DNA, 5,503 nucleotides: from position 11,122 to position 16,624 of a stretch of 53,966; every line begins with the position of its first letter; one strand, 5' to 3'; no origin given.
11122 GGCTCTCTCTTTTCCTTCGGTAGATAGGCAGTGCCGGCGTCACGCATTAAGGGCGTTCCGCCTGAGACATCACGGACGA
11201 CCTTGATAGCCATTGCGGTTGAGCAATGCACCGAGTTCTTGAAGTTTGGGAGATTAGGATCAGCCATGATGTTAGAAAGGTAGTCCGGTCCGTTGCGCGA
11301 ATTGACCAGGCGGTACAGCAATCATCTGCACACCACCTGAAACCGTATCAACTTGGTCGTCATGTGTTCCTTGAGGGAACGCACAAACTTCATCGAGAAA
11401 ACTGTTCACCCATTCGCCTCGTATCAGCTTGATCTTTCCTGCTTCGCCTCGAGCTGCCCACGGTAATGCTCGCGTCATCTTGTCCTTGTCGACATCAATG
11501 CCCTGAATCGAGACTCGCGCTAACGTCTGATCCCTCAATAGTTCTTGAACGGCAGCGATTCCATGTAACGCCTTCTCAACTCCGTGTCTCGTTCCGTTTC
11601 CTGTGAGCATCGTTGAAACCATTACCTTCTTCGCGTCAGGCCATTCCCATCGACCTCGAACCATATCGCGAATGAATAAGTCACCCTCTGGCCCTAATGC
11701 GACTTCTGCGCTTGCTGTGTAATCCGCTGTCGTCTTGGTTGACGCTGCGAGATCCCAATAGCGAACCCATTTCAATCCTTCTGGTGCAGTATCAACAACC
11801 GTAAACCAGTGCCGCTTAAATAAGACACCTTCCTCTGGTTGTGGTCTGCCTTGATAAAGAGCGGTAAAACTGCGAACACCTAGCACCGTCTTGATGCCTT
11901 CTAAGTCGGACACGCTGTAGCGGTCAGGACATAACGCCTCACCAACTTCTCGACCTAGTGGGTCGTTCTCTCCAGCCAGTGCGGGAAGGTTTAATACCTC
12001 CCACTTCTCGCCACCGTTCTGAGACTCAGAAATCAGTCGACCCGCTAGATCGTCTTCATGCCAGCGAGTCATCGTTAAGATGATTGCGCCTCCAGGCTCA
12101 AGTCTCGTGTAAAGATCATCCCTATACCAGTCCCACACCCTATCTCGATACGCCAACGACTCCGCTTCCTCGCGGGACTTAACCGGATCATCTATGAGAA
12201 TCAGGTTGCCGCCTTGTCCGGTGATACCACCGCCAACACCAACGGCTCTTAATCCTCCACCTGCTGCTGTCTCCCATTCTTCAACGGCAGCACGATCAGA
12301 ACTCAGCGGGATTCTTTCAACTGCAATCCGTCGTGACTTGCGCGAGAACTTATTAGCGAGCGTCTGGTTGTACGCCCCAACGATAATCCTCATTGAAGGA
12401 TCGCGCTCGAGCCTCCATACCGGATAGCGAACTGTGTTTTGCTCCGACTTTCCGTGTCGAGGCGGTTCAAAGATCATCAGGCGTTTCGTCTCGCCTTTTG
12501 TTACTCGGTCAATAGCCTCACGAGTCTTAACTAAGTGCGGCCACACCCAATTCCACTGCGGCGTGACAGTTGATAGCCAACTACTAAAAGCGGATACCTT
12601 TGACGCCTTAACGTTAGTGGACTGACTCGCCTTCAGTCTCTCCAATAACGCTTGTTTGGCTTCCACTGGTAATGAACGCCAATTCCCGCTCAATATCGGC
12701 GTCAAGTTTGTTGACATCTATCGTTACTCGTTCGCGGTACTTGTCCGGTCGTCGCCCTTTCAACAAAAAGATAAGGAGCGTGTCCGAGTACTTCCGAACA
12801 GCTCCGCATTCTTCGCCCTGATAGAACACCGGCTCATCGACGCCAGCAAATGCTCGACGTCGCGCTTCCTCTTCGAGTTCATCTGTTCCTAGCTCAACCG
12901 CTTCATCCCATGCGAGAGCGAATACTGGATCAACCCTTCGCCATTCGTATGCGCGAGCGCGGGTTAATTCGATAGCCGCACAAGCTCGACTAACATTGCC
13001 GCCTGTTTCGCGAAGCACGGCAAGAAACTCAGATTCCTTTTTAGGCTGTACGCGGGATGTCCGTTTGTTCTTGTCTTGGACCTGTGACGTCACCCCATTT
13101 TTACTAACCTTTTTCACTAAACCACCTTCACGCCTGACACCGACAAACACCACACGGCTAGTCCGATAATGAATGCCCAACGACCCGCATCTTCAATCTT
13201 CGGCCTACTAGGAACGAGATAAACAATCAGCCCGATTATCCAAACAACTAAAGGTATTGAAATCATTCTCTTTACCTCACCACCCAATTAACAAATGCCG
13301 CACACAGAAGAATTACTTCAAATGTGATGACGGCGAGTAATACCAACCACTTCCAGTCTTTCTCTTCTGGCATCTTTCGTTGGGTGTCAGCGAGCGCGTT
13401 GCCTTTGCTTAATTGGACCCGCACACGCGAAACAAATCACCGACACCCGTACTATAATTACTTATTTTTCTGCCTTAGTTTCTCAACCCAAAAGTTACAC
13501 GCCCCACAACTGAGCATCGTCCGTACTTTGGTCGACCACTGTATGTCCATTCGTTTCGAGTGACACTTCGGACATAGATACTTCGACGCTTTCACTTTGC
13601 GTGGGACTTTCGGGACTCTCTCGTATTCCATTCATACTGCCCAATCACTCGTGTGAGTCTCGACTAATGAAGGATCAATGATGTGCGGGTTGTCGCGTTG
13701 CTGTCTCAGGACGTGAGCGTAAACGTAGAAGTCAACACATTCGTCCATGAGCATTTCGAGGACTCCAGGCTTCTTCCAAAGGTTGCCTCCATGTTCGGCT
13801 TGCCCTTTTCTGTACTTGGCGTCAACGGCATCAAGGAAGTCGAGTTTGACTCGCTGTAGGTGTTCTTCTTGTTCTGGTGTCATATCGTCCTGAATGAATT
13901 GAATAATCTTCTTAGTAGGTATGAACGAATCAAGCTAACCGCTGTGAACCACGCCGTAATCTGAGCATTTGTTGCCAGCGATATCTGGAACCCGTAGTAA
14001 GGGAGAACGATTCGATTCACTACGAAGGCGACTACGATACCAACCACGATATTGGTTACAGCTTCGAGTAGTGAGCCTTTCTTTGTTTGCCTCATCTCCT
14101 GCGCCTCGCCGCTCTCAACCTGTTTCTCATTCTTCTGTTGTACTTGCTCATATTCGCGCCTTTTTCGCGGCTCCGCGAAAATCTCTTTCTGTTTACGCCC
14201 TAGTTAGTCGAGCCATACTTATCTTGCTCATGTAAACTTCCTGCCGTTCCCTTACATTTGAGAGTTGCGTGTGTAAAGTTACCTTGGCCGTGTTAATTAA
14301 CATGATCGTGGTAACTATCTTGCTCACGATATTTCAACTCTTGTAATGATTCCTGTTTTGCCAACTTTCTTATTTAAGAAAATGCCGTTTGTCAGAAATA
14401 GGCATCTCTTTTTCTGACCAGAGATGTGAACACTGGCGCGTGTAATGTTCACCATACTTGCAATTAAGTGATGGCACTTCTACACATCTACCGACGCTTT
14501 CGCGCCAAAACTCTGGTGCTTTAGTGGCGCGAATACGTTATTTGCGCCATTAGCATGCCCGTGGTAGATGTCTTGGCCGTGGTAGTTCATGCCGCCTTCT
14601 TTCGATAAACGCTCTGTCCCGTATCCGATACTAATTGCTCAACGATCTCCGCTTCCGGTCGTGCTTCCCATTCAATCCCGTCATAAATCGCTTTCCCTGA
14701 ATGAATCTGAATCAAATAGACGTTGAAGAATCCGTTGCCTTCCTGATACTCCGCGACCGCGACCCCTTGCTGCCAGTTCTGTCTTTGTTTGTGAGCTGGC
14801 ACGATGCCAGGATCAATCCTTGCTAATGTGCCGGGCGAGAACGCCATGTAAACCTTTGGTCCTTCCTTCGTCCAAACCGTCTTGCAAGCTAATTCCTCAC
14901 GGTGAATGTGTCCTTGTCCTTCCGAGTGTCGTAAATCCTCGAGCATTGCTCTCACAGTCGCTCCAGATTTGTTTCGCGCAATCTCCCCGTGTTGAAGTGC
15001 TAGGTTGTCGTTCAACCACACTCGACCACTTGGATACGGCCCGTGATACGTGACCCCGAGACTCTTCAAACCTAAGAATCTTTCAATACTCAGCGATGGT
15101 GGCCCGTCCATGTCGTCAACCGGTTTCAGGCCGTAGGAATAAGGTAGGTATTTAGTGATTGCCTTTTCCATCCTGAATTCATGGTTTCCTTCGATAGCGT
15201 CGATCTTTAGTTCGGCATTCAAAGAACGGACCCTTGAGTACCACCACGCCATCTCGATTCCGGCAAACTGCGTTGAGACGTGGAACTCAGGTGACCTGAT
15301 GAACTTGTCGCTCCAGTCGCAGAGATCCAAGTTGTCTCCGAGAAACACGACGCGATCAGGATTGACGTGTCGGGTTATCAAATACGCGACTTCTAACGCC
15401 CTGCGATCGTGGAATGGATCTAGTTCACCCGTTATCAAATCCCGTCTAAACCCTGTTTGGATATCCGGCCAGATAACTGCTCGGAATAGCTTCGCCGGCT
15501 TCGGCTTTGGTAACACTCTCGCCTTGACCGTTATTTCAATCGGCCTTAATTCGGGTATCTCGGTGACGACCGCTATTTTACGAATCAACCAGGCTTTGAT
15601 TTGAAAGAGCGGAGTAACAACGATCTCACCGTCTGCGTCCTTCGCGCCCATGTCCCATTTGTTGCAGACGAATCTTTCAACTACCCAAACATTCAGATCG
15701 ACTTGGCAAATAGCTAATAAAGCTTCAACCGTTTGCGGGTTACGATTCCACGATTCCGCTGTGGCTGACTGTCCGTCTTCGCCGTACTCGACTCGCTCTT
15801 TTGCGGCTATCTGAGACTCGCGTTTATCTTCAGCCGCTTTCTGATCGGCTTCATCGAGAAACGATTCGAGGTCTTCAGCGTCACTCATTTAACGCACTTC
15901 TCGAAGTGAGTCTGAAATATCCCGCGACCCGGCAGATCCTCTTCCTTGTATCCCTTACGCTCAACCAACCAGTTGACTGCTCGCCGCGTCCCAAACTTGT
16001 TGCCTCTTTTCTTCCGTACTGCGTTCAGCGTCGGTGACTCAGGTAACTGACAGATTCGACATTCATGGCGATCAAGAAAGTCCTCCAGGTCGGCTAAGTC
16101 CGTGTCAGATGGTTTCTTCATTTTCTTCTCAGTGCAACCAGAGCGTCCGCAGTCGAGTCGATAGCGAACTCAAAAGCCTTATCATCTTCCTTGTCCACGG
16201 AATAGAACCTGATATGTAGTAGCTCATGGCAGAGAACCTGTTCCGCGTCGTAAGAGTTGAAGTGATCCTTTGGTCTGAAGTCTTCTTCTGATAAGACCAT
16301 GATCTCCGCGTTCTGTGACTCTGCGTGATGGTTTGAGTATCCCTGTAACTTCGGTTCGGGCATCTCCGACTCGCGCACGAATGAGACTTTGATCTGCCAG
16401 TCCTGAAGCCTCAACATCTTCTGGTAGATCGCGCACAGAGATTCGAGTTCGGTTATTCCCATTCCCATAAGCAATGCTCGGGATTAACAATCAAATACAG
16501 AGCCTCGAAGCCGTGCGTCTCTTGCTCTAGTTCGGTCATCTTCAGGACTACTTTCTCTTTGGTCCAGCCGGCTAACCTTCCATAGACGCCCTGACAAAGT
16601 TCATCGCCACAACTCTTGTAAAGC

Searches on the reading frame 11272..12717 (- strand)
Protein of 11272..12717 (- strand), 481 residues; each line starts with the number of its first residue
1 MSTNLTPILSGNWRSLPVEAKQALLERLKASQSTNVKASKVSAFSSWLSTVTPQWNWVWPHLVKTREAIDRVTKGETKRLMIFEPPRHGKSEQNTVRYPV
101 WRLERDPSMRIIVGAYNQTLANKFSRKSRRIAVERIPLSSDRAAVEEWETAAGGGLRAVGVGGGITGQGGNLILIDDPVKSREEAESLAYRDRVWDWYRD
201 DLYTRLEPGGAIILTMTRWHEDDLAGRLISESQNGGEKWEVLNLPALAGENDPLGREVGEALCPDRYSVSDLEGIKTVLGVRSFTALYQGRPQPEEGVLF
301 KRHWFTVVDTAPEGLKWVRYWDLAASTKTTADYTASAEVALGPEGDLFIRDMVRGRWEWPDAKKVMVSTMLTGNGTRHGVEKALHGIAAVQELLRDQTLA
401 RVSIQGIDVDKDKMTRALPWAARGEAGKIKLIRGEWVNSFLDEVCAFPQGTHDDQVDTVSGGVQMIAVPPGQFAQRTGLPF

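Call 9: search_dna_similar(query=window:11272-12717:-, collection=phages, mode=protein, max_rows=15)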
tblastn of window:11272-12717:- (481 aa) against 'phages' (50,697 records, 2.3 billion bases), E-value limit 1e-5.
Records with a match: 1982; places in all: 1986; records where one place covers at least 80% of the query: 403.
Best place of each record, by identity: <60% 1982.
By first word of the organism name: Mycobacterium 479; Microbacterium 273; Escherichia 263; Gordonia 181; Salmonella 81; Acinetobacter 59; Klebsiella 42; Brucella 41; Lactococcus 40; Streptococcus 33; and 90 more.
By host as written in the record: Mycobacterium smegmatis mc2 155 338; Gordonia terrae 3612 129; - 118; Microbacterium foliorum NRRL B-24224 SEA 111; Microbacterium foliorum NRRL B-24224 104; Mycobacterium smegmatis mc#155 80; Escherichia coli 63; Escherichia coli DSM 12242 43; and 408 more.
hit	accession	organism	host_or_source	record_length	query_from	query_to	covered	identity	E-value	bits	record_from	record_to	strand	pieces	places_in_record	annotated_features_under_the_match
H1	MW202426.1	Caudoviricetes sp.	Manatee Spring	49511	60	466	85%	43.1%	2e-71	251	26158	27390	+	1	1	terminase large subunit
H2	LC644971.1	Acetobacter phage phiAO1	Acetobacter orleanensis NBRC 3170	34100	61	474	86%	41.5%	1e-74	261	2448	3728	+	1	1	phage Terminase protein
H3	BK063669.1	Caudoviricetes sp. vir524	Methanomicrobiales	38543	16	462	93%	37.7%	5e-64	230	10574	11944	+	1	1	terminase large subunit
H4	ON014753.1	Pseudanabaena phage Pam1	Pseudanabaena sp.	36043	61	460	83%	40.7%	4e-59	216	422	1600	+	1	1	terminase large subunit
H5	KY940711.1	Bradyrhizobium phage BDU-MI-1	Bradyrhizobium diazoefficiens USDA110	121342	53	469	87%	38.3%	1e-60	221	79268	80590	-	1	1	terminase large subunit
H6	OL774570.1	Aeromonas phage phiA008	Aeromonas sp.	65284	19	466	93%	35.2%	4e-45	175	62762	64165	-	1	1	hypothetical protein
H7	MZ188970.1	Phage CBW1004C-Prop1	-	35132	17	460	92%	34.5%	7e-44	171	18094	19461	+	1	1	terminase large subunit | terminase small subunit protein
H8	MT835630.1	Bacteriophage sp.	human fecal samples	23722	21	466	93%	33.6%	2e-43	170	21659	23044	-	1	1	record has no annotation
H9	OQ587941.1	Synechococcus phage S-CRES3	Synechococcus sp.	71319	22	467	93%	33.5%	9e-45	174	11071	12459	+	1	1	terminase large subunit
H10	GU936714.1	Synechococcus phage S-CBS2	Synechococcus sp. CB0204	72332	22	467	93%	33.3%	2e-44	172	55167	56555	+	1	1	terL: large terminase subunit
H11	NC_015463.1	Synechococcus phage S-CBS2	Synechococcus sp. CB0204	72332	22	467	93%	33.3%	2e-44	172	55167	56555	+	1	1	terL: terminase large subunit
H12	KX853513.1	Virus Rctr41k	enrichment culture DAMO/AAA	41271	72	477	84%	36.1%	3e-51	193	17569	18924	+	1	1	terminase-like protein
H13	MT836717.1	Bacteriophage sp.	human fecal samples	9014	53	460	85%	35.5%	1e-42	167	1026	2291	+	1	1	record has no annotation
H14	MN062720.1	Microbacterium phage FuzzBuster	Microbacterium foliorum NRRL B-24224 SEA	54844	15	460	93%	32.5%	2e-40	161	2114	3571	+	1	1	6: terminase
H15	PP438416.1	Microcystis phage Mae-JY24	Microcystis aeruginosa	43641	44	467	88%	34.1%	3e-41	163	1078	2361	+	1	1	terminase large subunit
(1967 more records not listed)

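Call 10: search_protein_families(library=pfam, proteins=[window:11272-12717:-], max_evalue=0.001)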
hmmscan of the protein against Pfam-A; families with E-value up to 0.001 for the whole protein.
window:11272-12717:- (481 aa): 2 families
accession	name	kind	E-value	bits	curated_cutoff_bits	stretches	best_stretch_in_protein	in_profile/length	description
PF03237.21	Terminase_6N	-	3.5e-10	40.4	22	1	81-306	1-214/215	Terminase large subunit, T4likevirus-type, N-terminal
PF17289.8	Terminase_6C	-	9e-06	26.2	22.6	1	320-458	2-147/155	Terminase RNaseH-like domain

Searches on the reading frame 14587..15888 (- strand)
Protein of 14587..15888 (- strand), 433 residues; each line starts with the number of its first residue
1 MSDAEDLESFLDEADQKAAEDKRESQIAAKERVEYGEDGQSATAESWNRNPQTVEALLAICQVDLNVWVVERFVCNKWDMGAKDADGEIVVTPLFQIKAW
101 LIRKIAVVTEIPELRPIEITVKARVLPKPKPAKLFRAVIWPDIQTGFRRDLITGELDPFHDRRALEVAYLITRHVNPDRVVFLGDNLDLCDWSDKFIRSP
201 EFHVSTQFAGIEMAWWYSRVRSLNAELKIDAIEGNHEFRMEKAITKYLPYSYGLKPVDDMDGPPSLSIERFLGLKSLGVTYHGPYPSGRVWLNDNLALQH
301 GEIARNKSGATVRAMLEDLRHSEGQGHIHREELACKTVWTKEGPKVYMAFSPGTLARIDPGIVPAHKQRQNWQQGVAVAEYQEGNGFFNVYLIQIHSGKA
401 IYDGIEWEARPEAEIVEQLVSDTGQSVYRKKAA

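Call 5: search_protein_families(library=pfam, proteins=[window:14587-15888:-], max_evalue=0.1)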
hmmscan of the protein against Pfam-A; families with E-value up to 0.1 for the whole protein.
window:14587-15888:- (433 aa): 1 family
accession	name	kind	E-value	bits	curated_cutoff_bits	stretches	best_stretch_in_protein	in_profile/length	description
PF00149.33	Metallophos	-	0.0032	18.3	21.5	1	171-308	25-163/191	Calcineurin-like phosphoesterase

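Call 6: search_protein_families(library=phrogs, proteins=[window:14587-15888:-], max_evalue=0.1)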
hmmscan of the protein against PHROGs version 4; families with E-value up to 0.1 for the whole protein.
window:14587-15888:- (433 aa): 3 families
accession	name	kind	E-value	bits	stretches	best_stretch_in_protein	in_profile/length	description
phrog_20266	-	other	3.3e-36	126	1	131-408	159-445/450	metallo-phosphoesterase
phrog_221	-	other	1.7e-14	54.8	1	158-408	123-362/367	metallo-phosphoesterase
phrog_37038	-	unknown function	0.067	14.4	0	306-349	12-55/69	-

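Call 51: search_protein_families(library=padloc, proteins=[window:14587-15888:-], max_evalue=1)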
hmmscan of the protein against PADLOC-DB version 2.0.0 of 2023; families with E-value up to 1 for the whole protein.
window:14587-15888:- (433 aa): 0 families

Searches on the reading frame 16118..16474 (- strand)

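Call 5: search_protein_families(library=pfam, proteins=[window:16118-16474:-], max_evalue=0.1)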
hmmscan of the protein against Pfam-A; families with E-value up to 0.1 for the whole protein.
window:16118-16474:- (118 aa): 2 families
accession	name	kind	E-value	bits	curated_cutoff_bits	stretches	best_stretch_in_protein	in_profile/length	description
PF15552.11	DUF4657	-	0.018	15.2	27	1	2-64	116-178/296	Domain of unknown function (DUF4657)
PF00640.29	PID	-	0.058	13.9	20.9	1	43-108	41-103/140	Phosphotyrosine interaction domain (PTB/PID)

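Call 6: search_protein_families(library=phrogs, proteins=[window:16118-16474:-], max_evalue=0.1)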
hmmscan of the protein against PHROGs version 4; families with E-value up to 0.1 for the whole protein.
window:16118-16474:- (118 aa): 1 family
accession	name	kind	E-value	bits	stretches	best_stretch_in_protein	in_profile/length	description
phrog_13742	-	other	0.036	14.6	1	69-93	51-75/248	peptidase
